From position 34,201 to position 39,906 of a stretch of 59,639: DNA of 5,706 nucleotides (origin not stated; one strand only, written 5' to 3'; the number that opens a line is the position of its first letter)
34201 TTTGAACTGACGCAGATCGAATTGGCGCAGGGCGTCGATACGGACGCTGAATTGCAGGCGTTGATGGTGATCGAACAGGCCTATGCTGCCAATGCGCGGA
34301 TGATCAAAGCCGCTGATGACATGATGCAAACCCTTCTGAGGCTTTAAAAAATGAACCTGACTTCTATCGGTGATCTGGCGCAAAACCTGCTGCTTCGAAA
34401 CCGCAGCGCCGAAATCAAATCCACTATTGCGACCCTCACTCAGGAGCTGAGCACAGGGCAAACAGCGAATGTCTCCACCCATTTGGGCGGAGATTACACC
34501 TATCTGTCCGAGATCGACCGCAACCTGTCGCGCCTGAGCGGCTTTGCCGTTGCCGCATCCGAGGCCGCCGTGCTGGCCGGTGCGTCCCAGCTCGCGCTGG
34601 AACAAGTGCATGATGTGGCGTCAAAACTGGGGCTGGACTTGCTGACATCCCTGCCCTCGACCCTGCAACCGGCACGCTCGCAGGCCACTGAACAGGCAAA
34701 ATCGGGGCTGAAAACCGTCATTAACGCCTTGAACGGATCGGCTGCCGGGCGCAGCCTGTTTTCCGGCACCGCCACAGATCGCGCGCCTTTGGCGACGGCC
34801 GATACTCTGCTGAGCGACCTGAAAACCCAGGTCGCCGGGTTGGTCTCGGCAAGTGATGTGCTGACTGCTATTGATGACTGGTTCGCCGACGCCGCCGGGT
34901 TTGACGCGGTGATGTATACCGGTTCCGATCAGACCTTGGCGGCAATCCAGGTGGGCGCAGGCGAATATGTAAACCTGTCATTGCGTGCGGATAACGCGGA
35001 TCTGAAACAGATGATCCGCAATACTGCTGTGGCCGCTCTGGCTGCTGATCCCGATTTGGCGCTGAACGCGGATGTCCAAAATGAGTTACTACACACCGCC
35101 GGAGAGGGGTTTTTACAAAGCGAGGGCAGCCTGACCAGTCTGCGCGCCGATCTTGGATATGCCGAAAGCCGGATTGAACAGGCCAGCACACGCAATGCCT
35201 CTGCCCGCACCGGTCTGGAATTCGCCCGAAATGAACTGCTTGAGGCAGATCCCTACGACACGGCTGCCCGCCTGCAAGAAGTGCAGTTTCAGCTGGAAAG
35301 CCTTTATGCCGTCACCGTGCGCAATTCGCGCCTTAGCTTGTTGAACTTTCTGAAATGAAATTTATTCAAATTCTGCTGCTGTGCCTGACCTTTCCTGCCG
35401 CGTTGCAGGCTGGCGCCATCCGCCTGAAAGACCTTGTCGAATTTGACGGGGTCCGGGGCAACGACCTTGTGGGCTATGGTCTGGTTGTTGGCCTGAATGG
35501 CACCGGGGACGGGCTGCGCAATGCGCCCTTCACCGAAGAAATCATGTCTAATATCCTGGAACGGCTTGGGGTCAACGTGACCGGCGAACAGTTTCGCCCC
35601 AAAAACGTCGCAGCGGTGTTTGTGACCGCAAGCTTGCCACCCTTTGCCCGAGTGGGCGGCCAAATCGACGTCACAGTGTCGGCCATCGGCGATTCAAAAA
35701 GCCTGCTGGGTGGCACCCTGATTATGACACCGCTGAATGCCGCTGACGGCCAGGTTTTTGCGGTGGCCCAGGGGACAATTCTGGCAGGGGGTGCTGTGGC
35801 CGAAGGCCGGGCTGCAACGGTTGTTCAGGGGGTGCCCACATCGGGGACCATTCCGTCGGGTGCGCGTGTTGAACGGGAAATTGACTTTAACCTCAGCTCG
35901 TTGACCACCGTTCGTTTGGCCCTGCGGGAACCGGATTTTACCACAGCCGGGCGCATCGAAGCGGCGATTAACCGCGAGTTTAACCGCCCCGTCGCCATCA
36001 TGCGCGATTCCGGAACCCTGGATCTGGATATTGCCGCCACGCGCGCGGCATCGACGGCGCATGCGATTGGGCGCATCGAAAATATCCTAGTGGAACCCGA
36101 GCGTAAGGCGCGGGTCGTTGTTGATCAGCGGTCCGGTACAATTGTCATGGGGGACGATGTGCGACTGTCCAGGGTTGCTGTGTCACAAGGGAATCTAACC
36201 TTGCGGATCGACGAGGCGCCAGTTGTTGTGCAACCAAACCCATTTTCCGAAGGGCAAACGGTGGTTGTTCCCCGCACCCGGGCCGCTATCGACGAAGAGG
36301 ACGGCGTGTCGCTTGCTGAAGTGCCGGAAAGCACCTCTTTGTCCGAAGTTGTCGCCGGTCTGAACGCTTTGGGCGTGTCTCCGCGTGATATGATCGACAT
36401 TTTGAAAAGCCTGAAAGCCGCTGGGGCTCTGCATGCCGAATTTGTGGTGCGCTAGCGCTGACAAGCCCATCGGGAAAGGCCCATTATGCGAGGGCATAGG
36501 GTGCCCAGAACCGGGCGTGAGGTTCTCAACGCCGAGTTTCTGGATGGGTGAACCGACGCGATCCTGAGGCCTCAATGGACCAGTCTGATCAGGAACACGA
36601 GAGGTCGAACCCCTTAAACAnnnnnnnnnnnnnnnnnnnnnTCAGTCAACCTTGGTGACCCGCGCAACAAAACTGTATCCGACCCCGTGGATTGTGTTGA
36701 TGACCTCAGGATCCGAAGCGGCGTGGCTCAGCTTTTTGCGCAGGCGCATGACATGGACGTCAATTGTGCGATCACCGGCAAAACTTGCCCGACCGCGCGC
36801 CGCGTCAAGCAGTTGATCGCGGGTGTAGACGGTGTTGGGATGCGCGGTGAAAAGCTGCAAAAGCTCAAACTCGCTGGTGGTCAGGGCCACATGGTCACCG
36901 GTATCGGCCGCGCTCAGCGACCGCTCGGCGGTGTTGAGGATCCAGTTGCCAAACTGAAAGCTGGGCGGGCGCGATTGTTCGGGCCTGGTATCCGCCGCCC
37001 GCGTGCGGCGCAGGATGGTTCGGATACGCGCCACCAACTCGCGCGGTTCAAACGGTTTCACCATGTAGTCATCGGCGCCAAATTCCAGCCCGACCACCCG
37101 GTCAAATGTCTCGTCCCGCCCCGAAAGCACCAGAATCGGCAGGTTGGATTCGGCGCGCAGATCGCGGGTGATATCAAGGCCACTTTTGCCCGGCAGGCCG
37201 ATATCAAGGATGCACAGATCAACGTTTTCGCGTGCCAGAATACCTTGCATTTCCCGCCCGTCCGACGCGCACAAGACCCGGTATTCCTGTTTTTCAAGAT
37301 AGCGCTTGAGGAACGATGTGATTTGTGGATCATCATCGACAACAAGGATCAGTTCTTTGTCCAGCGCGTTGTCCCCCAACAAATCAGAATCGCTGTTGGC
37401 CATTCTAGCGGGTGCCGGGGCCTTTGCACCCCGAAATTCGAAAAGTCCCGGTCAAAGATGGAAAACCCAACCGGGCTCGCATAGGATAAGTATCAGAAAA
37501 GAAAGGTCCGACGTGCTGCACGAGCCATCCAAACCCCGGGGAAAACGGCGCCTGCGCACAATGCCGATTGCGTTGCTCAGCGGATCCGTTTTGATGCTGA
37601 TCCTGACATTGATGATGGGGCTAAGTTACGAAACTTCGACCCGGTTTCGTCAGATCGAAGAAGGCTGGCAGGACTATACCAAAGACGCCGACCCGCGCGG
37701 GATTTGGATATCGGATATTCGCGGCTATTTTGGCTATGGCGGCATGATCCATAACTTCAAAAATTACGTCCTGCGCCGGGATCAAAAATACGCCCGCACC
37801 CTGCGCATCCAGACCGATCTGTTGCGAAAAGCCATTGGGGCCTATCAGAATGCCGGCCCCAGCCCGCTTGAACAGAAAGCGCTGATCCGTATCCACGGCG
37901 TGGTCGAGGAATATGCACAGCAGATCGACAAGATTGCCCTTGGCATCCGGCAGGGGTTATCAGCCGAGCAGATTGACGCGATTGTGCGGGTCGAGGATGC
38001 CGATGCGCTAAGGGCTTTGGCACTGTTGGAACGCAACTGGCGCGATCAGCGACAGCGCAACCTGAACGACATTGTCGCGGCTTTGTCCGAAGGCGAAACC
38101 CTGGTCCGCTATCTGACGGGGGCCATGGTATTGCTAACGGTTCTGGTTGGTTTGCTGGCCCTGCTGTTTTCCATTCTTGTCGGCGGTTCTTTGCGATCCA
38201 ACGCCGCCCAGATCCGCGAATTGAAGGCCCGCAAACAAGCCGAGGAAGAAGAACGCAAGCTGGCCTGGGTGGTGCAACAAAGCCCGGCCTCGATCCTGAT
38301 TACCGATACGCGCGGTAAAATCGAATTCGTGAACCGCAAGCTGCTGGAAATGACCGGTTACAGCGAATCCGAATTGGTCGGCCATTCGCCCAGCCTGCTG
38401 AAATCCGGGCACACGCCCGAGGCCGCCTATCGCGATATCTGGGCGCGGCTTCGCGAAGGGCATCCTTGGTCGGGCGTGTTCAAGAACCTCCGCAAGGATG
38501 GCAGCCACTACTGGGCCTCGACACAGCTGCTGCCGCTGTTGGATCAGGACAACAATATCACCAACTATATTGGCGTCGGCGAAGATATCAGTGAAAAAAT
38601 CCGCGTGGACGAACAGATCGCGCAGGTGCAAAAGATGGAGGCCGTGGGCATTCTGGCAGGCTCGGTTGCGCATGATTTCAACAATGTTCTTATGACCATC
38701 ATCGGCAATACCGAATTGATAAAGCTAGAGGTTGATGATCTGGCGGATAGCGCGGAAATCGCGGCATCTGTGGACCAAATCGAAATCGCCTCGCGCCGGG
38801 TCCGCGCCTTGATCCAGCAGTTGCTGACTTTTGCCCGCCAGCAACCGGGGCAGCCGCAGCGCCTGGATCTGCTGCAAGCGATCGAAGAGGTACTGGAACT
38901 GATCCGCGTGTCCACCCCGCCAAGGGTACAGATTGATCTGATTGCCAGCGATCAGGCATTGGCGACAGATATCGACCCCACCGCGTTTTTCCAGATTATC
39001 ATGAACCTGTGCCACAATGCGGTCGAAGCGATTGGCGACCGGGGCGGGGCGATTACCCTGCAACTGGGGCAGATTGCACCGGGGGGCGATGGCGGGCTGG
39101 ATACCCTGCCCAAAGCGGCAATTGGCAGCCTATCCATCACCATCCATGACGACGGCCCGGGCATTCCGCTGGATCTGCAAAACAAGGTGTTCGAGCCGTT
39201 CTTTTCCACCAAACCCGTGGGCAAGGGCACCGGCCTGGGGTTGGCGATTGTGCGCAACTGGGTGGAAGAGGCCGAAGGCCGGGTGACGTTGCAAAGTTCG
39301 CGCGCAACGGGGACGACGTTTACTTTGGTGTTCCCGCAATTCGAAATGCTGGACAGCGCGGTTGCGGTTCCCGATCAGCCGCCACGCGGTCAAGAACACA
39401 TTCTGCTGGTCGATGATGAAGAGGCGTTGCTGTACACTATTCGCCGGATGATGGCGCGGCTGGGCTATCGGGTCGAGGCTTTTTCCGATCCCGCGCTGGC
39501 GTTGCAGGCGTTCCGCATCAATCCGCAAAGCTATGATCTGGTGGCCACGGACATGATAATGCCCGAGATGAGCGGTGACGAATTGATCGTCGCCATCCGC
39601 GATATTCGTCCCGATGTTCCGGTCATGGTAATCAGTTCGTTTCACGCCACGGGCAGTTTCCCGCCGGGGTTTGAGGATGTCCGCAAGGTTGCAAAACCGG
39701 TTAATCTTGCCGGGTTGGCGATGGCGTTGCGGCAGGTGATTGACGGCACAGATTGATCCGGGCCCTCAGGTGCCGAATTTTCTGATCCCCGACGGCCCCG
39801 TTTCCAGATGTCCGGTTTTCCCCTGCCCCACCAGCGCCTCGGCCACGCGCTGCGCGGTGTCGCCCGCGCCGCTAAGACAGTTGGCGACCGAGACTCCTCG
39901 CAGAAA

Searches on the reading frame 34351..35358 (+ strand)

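Call 69: search_protein_families(library=pfam, proteins=[window:34351-35358:+], max_evalue=0.000001)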
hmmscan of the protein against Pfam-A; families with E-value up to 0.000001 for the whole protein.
window:34351-35358:+ (335 aa): 1 family
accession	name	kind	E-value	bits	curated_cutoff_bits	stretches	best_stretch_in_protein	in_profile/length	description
PF00700.27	Flagellin_C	-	1.5e-08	35.3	23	1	260-334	10-86/86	Bacterial flagellin C-terminal helical region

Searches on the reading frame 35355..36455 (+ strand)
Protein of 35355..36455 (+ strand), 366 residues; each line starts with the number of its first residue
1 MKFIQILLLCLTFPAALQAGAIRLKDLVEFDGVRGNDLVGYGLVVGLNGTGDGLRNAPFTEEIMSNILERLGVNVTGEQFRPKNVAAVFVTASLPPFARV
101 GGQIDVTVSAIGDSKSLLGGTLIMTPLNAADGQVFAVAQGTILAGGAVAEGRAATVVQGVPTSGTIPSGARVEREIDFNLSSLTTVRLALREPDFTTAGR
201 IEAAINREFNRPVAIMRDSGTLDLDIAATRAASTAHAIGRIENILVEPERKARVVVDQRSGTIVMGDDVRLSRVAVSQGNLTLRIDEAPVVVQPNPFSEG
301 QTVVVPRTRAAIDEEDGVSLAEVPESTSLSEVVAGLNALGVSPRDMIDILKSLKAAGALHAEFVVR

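Call 69: search_protein_families(library=pfam, proteins=[window:35355-36455:+], max_evalue=0.000001)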
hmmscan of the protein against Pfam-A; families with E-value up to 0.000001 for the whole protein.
window:35355-36455:+ (366 aa): 1 family
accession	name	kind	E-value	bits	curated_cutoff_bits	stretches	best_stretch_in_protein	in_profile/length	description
PF02119.21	FlgI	-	8.3e-133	443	25.3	1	23-365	1-343/343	Flagellar P-ring protein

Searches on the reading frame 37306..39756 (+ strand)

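Call 9: search_protein_families(library=ncbifam, proteins=[window:37306-39756:+], max_evalue=0.001)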
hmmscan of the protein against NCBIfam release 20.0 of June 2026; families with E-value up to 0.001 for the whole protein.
window:37306-39756:+ (816 aa): 114 families (the best 25 are shown)
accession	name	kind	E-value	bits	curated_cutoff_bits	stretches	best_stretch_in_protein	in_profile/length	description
NF010076.0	PRK13557.1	subfamily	1.3e-81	274.7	631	1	322-815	35-536/540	histidine kinase famiy protein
NF010411.0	PRK13837.1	equivalog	4e-72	243.4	647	1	399-813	401-813/828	two-component system VirA-like sensor kinase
NF046020.1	HisKinCckABruc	equivalog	7.6e-70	235.8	1000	2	427-813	460-868/868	cell cycle histidine kinase CckA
NF046026.1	HisKinCckACaul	equivalog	9.1e-60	202.5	1000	1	415-809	273-673/678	cell cycle histidine kinase CckA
NF052574.1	HisKinEspCMyxo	equivalog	1e-48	166.1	1200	1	308-771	275-738/785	serine histidine kinase EspC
NF052573.1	HisKinEspAMyxo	equivalog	1.1e-46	159.3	1400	1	303-806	240-744/755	serine histidine kinase EspA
NF008468.0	PRK11360.1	equivalog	8.2e-46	156.6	646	1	323-680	274-610/616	two-component system sensor histidine kinase AtoS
TIGR02938.1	nifL_nitrog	equivalog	3.8e-41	141.1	242.45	2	322-474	9-162/494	nitrogen fixation negative regulator NifL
NF047466.1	hybrid_RR_LvrB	exception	7.2e-34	117.5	500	1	430-678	135-376/377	hybrid histidine kinase/response regulator LvrB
NF008302.0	PRK11091.1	equivalog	1.5e-29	102.8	838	1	307-768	145-595/779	aerobic respiration two-component sensor histidine kinase ArcB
NF046044.1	PnpS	equivalog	5.1e-29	101.5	400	1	307-677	45-390/390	two-component system histidine kinase PnpS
NF007688.0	PRK10364.1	equivalog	2e-28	99.4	479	1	434-678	227-451/460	two-component system sensor histidine kinase ZraS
NF038348.1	T2SS_HK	subfamily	9e-25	87.1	450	1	484-677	396-572/574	histidine kinase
NF008293.1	PRK11073.1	equivalog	1.7e-24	86.7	240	1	427-677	110-346/349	nitrogen regulation protein NR(II)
NF047497.1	HK_LIC_12097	equivalog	2.4e-24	85.7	500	1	413-677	116-365/367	LIC_12097 family sensor histidine kinase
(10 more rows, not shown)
